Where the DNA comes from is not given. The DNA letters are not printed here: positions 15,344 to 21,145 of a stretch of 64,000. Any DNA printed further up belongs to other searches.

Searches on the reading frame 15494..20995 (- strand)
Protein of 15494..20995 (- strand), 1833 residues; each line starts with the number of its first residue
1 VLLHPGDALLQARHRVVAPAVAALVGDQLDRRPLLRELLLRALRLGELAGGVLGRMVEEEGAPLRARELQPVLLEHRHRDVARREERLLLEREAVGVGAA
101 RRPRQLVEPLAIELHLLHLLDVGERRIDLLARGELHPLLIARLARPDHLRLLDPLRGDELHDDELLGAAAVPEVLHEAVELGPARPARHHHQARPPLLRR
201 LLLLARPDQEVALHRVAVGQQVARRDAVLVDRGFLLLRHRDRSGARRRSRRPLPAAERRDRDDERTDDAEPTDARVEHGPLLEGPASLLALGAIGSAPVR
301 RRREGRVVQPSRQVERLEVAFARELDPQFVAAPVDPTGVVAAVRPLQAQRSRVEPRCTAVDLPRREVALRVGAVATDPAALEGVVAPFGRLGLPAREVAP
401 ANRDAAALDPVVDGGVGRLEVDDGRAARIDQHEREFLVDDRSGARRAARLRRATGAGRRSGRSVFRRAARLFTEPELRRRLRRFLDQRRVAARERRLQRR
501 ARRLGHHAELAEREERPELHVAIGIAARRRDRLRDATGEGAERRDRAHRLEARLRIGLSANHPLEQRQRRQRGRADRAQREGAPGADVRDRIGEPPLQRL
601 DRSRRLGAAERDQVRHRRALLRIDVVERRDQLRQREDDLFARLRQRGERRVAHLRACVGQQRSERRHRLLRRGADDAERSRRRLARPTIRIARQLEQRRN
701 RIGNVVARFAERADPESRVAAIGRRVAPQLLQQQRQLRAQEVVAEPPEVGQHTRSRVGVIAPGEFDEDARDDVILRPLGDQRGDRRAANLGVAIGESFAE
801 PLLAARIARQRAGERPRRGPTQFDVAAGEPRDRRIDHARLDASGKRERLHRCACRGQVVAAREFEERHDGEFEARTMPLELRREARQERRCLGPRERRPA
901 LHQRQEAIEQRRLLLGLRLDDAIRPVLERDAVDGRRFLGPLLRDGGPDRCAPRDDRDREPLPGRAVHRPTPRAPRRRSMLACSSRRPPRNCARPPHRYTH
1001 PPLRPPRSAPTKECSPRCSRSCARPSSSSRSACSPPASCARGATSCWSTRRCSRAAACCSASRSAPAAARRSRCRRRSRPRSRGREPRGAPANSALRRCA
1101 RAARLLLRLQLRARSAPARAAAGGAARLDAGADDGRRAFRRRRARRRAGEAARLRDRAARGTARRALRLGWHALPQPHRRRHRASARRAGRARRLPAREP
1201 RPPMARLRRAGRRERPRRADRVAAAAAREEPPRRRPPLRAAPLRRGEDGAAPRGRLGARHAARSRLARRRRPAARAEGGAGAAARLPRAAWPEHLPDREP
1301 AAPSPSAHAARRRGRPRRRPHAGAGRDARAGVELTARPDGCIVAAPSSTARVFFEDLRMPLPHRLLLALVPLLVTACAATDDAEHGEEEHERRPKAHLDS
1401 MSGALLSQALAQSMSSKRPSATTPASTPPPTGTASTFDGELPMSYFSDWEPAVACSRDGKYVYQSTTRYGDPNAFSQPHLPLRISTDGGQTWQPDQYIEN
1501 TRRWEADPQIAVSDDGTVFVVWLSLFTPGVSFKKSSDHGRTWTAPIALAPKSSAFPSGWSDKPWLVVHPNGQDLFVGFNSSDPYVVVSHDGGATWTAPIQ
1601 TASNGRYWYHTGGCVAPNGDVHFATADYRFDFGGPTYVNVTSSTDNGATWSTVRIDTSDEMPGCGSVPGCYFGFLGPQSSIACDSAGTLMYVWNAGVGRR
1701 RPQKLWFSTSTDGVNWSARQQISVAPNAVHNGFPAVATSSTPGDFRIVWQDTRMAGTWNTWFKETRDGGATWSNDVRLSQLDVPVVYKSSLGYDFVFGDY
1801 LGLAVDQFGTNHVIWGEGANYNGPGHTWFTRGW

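Call 30: search_protein_families(library=pfam, proteins=[window:15494-20995:-], max_evalue=0.001)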
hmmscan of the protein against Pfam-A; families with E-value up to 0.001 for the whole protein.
window:15494-20995:- (1833 aa): 2 families
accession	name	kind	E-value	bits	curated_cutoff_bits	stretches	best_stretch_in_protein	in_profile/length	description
PF13088.12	BNR_2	-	4.3e-08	33.3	31.4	0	1476-1551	134-207/277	BNR repeat-like domain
PF02012.26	BNR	-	1.8e-07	30.5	27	0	1484-1494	2-12/12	BNR/Asp-box repeat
